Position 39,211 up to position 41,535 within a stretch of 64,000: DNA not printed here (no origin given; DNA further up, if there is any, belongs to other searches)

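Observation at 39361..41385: Unusual fusion of a GOLPH3/GPP34 domain to a cytochrome P450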

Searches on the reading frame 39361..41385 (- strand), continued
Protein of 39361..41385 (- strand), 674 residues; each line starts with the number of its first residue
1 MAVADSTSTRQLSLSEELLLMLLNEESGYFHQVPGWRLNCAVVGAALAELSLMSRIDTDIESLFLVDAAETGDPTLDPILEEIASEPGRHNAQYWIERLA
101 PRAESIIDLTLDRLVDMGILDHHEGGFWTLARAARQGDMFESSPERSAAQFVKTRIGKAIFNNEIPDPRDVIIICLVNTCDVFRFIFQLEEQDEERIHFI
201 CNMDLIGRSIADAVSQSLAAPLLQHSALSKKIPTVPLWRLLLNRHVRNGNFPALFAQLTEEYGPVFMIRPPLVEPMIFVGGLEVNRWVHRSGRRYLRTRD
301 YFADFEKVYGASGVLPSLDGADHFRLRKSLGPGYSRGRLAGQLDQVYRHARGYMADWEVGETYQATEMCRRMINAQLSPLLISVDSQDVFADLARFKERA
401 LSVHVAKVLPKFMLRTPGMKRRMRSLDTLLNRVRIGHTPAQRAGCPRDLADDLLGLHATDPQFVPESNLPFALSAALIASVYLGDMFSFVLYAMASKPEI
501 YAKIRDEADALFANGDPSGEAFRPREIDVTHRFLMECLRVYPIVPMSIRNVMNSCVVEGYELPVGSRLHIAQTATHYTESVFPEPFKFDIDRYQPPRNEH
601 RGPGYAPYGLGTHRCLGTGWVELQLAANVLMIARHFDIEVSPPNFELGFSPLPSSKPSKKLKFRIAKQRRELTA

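Call 19: find_related_loci(query=window:39361-41385:-, collection=genome_contigs, flank=10000)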
Query window:39361-41385:- (674 aa) in genome_contigs; peptide patterns used: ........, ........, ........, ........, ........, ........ (x = any residue, [..] = any of these).
401 stretches matched a pattern; 364 encode a relative of the query (tblastn E <= 1e-3); the best 80 are kept; 80 distinct loci.
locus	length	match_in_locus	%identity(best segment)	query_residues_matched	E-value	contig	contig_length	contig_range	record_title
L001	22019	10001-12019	97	1-673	0e+0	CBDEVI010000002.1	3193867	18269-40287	MAG: Chloroflexota bacterium isolate f820a594-4fe9-4b7b-8cc4-7fafcfd9b253 genome assembly, contig: contig_2, whole genom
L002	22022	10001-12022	93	1-674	0e+0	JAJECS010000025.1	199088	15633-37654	MAG: Chloroflexota bacterium isolate jk18xAbins.3 k141_1101216, whole genome shotgun sequence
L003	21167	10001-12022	93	1-674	0e+0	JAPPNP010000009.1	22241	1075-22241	MAG: Chloroflexota bacterium isolate RHO3_bin_74 NODE_3869_length_22241_cov_22.740287, whole genome shotgun sequence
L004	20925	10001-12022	93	1-674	0e+0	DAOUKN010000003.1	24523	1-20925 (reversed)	MAG TPA_asm: Chloroflexota bacterium isolate S7_331 k113_3562216, whole genome shotgun sequence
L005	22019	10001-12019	92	1-673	0e+0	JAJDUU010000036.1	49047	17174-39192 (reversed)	MAG: Chloroflexota bacterium isolate jk18x1bzbins.9 k141_215851, whole genome shotgun sequence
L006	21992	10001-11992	82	9-673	0e+0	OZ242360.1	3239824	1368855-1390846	MAG: Chloroflexota bacterium isolate 96c89a91-56bf-49b9-8890-dc7aad1d8409 genome assembly, chromosome: 1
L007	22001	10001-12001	81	7-673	0e+0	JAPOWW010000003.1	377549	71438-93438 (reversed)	MAG: Chloroflexota bacterium isolate COS3_bin_10 NODE_8_length_377549_cov_17.5883, whole genome shotgun sequence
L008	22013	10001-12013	75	3-673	0e+0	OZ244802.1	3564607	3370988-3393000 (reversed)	MAG: Chloroflexota bacterium isolate 0351a3fc-03c6-4ac3-ab3a-8938ce3ed692 genome assembly, chromosome: 1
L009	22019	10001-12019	72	1-673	0e+0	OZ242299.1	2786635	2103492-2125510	MAG: Dehalococcoidia bacterium isolate bf0c3db4-aa9a-4590-80fe-59eb253c834e genome assembly, chromosome: 1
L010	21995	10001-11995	72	8-672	0e+0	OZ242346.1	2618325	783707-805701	MAG: Nitrospirales bacterium isolate 9c02dde2-7a43-4f12-96c5-beceef923469 genome assembly, chromosome: 1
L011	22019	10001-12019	72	1-673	0e+0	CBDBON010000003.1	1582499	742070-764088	MAG: Dehalococcoidia bacterium isolate 9921cebc-1ecd-45eb-8f87-5c4807b2865b genome assembly, contig: contig_3, whole gen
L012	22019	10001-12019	73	1-672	0e+0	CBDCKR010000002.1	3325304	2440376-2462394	MAG: Longimicrobiales bacterium isolate af6c6d4b-e256-4c31-a591-4ccaaeaa1e4e genome assembly, contig: contig_2, whole ge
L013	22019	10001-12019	74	1-672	0e+0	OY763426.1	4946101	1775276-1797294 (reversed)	MAG: Candidatus Binatia bacterium isolate bff738c7-9683-4f94-b287-c2cb1e0b670a genome assembly, chromosome: 1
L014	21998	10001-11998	73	7-672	0e+0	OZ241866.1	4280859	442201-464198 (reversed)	MAG: Chloroflexota bacterium isolate 648bf299-2263-4cbe-a927-b722e8dafbdb genome assembly, chromosome: 1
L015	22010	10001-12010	72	5-674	0e+0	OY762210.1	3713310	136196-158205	MAG: Dehalococcoidia bacterium isolate 6876e8b5-2850-4095-a133-48836ebfd8cd genome assembly, chromosome: 1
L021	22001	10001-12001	72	7-673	0e+0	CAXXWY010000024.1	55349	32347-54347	MAG: Dehalococcoidia bacterium isolate c628f03c-5c65-4804-8986-e75590ebef27 genome assembly, contig: contig_24, whole ge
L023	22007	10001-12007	70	4-672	0e+0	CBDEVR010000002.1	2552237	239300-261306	MAG: Dehalococcoidia bacterium isolate 58e95461-d50d-4896-8677-afe07c5a1cd5 genome assembly, contig: contig_2, whole gen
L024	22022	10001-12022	70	1-674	0e+0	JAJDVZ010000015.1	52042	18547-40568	MAG: Candidatus Latescibacterota bacterium isolate jk18x22bins.75 k141_164731, whole genome shotgun sequence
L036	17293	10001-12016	70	3-674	0e+0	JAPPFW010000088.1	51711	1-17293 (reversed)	MAG: bacterium isolate RHO1_bin_3 NODE_1399_length_51711_cov_34.489662, whole genome shotgun sequence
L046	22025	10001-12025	70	1-674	0e+0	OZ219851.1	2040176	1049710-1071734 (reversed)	MAG: Opitutales bacterium isolate e4292735-b3b5-42df-bce3-ad3ef7a88f44 genome assembly, chromosome: 10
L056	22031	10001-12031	70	3-674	0e+0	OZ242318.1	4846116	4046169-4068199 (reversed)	MAG: Candidatus Latescibacterota bacterium isolate cc8e0243-aa1c-4c17-a5e8-0a9f7738ceb9 genome assembly, chromosome: 1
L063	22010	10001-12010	70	3-672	0e+0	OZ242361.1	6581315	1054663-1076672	MAG: Candidatus Latescibacterota bacterium isolate c7d3165a-3b70-4ca6-a93c-9a173e2068a1 genome assembly, chromosome: 1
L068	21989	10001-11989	70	10-672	0e+0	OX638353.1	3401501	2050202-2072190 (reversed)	MAG: uncultured Dehalococcoidia bacterium isolate caae0dea-c4e0-4340-bdfb-0144304000aa genome assembly, chromosome: 1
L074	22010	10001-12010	69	3-672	0e+0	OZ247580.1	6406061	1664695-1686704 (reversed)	MAG: Candidatus Latescibacterota bacterium isolate 34bd4037-9faa-49cb-aada-cae4c411e00c genome assembly, chromosome: 1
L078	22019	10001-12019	70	1-672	0e+0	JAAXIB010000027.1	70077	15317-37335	MAG: Nitrospirales bacterium isolate Plut_88904 unfiltered_Plut_88904_genomic_contig_580078, whole genome shotgun sequen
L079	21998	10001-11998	70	7-672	0e+0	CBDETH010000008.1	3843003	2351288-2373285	MAG: bacterium isolate a37c322d-fd18-4de0-acdf-9ec38001f2fc genome assembly, contig: contig_8, whole genome shotgun sequ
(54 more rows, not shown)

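Call 29: search_protein_families(library=pfam, proteins=[L056:6775-9969:+, L074:5620-6822:+, L068:16937-18409:-, L079:4000-5571:+, L021:15880-16782:+, L023:18314-19117:-, L024:4102-5328:-, L079:18223-20265:-, L063:14949-15632:-, L036:6478-7239:-], max_evalue=0.0001)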
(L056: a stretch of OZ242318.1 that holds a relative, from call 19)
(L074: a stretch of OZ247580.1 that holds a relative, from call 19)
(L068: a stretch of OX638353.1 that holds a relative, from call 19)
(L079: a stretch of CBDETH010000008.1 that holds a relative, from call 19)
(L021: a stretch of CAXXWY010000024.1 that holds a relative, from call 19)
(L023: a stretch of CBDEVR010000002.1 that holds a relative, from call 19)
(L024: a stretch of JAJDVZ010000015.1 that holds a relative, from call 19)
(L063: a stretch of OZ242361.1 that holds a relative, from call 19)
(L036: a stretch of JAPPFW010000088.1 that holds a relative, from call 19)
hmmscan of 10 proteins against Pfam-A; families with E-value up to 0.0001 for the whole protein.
L056:6775-9969:+ (1064 aa): 3 families
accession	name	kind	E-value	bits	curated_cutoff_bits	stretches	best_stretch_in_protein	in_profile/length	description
PF00873.25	ACR_tran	-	3.8e-161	538.5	28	1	23-1048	10-1019/1021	AcrB/AcrD/AcrF family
PF03176.21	MMPL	-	3e-05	23.6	20.5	0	350-460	158-269/333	MMPL family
PF02355.23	SecD_SecF_C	-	7.3e-05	22.7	20.5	1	347-490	34-180/189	Protein export membrane protein SecD/SecF, C-terminal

L074:5620-6822:+ (400 aa): 2 families
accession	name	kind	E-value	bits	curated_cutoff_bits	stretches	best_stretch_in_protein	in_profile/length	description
PF13437.12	HlyD_3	-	7.5e-13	49.6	22.2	1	189-296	1-97/106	HlyD family secretion protein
PF16576.10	HlyD_D23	-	1e-08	35.2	30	1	90-295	40-204/214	Barrel-sandwich domain of CusB or HlyD membrane-fusion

L068:16937-18409:- (490 aa): 2 families
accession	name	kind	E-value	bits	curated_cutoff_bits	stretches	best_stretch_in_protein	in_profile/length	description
PF07690.21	MFS_1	-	3e-48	165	33.4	2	22-414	1-346/347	Major Facilitator Superfamily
PF00083.30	Sugar_tr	-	2e-06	27.4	22.3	1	57-195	48-192/452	Sugar (and other) transporter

L079:4000-5571:+ (523 aa): 1 family
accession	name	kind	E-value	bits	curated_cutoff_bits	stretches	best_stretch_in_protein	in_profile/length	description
PF02321.23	OEP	-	3.5e-40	138.2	22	2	318-494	11-187/187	Outer membrane efflux protein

L021:15880-16782:+ (300 aa): 2 families
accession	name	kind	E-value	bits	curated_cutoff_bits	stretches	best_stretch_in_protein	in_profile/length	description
PF00005.33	ABC_tran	-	8.9e-28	98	25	1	20-162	1-137/137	ABC transporter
PF13304.12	AAA_21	-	3.6e-14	54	27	1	109-192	220-298/304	AAA domain, putative AbiEii toxin, Type IV TA system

L023:18314-19117:- (267 aa): 1 family
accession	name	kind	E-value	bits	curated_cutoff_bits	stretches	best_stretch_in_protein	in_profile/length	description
PF07161.20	LppX_LprAFG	-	6.6e-07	29.8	24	1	96-234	31-173/192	LppX_LprAFG lipoprotein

L024:4102-5328:- (408 aa): 2 families
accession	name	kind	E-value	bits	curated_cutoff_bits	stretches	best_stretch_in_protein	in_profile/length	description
PF13378.12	MR_MLE_C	-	8.3e-57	192.8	29.4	1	186-398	2-218/219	Enolase C-terminal domain-like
PF02746.21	MR_MLE_N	-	3.3e-15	56.8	22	1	69-165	27-117/117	Mandelate racemase / muconate lactonizing enzyme, N-terminal domain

L079:18223-20265:- (680 aa): 3 families
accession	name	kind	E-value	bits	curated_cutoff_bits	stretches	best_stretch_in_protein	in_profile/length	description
PF01968.24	Hydantoinase_A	-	2.9e-99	332.4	22.9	1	203-490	1-290/291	Hydantoinase/oxoprolinase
PF05378.19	Hydant_A_N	-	2.5e-53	180.8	25.2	1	4-181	1-174/176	Hydantoinase/oxoprolinase N-terminal region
PF19278.4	Hydant_A_C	-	9.1e-11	41.9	21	1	506-670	13-186/193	Hydantoinase/oxoprolinase C-terminal domain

L063:14949-15632:- (227 aa): 1 family
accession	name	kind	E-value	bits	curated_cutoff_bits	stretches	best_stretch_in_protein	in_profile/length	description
PF01975.23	SurE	-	7.1e-49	166.6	22.1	1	4-169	2-173/189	Survival protein SurE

L036:6478-7239:- (253 aa): 2 families
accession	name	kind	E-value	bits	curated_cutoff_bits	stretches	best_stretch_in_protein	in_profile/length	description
PF13561.12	adh_short_C2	-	7.6e-42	143.9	27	1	14-248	3-235/236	Enoyl-(Acyl carrier protein) reductase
PF00106.31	adh_short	-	9.6e-42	143.1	26.6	1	7-200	2-190/195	short chain dehydrogenase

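Call 47: search_protein_representatives(protein=window:39361-41385:-)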
Query: 674 residues. Proteins with E-value up to 0.001 (for the whole library): 16033; up to 1e-10: 3065; up to 1e-30: 410. The best 150 are listed.
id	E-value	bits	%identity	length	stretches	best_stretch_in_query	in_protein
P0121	7.9e-249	843.8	56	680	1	7-673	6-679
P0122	3.9e-198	676.3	61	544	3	4-321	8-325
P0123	1.5e-181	621.4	63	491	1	61-499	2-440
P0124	1.1e-171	588.8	42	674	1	11-667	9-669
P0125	9.2e-165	566.0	58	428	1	11-440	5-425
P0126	1.3e-158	545.7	40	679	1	6-670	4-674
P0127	2.0e-154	531.8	40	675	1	5-670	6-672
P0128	8.8e-148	509.9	53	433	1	278-673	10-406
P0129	3.6e-140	484.7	38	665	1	14-673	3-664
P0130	1.2e-135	469.8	72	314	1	60-344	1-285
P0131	1.1e-134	466.6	36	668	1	12-671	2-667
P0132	1.7e-123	429.7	72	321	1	8-280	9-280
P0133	5.7e-122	424.6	32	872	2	12-671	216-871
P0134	5.7e-122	424.6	38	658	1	12-670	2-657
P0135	5.7e-120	418.0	49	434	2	368-640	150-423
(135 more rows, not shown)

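Call 64: find_encoding_contigs(protein=window:39361-41385:-, flank=3000, max_places=4)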
Protein window:39361-41385:- (674 aa): 3 contigs read that carry it; 1 place shown.
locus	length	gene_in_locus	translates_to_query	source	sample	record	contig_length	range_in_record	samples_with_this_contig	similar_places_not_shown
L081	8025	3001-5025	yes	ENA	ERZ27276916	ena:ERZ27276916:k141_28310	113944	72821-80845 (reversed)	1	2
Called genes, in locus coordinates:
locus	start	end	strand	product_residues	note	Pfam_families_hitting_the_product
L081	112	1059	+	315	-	PF00781:DAGK_cat, PF19279:YegS_C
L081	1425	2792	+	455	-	PF01266:DAO (faint), PF01593:Amino_oxidase, PF13450:NAD_binding_8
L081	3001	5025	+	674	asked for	PF05719:GPP34, PF00067:p450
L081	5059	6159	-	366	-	PF02353:CMAS, PF01209:Ubie_methyltran (weak), PF13489:Methyltransf_23, PF08241:Methyltransf_11, PF08242:Methyltransf_12 (weak), PF13649:Methyltransf_25, PF13847:Methyltransf_31, PF08498:Sterol_MT_C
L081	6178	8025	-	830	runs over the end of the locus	PF03176:MMPL, PF00873:ACR_tran (weak), PF02460:Patched, PF12349:Sterol-sensing (weak)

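Call 70: predict_structure(alignment_id=A2)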
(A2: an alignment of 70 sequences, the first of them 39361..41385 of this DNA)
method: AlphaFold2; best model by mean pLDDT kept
length: 674 residues; sequences in the alignment: 70
mean_pLDDT: 74.3   pTM: 0.68
mean pLDDT of the five models: 74.3, 73.6, 72.5, 71.9, 66.5
residues with pLDDT >= 90: 118; 70-90: 337; 50-70: 135; < 50: 84
segments of 3 or more residues with pLDDT < 50: 1-10, 124-126, 136-146, 219-228, 287-323, 610-613, 648-655
pLDDT, mean of each block of 10 residues (from residue 1): 32 87 68 66 91 82 82 86 81 81 77 82 61 53 48 82 85 86 69 80 82 66 45 88 79 87 89 81 53 34 37 33 57 81 90 91 89 82 68 70 61 74 75 67 70 77 63 67 84 91 97 92 93 91 69 62 70 83 88 90 71 62 94 95 61 52 93 78
secondary structure, 60 per line:
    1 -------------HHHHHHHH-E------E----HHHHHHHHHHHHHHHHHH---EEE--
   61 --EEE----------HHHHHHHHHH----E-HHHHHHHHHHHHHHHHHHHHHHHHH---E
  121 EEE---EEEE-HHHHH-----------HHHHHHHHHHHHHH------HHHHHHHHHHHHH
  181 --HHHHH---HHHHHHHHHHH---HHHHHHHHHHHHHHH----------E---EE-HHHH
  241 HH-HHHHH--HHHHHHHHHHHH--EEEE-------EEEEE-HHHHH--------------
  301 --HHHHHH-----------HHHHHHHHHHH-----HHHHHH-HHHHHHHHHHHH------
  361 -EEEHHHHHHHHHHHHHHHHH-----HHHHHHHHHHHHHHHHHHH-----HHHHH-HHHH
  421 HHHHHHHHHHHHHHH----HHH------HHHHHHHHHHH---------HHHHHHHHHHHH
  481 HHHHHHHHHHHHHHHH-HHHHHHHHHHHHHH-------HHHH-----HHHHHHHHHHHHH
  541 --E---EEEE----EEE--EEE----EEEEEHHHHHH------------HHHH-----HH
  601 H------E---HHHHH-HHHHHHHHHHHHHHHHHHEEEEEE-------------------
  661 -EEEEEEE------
elements in order (helices of 4 or more, strands of 3 or more residues): H14-21 H35-52 E56-58 E63-65 H76-85 H92-116 E120-123 E127-130 H132-136 H148-161 H168-180 H183-187 H191-201 H205-219 H237-242 H244-248 H251-262 E265-268 E276-280 H282-286 H303-308 H320-330 H336-341 H343-354 E362-364 H365-381 H387-405 H411-415 H417-435 H449-459 H469-496 H498-511 H519-522 H528-540 E547-550 E555-557 E560-562 E567-571 H572-577 H590-593 H612-616 H618-635 E636-641 E662-668
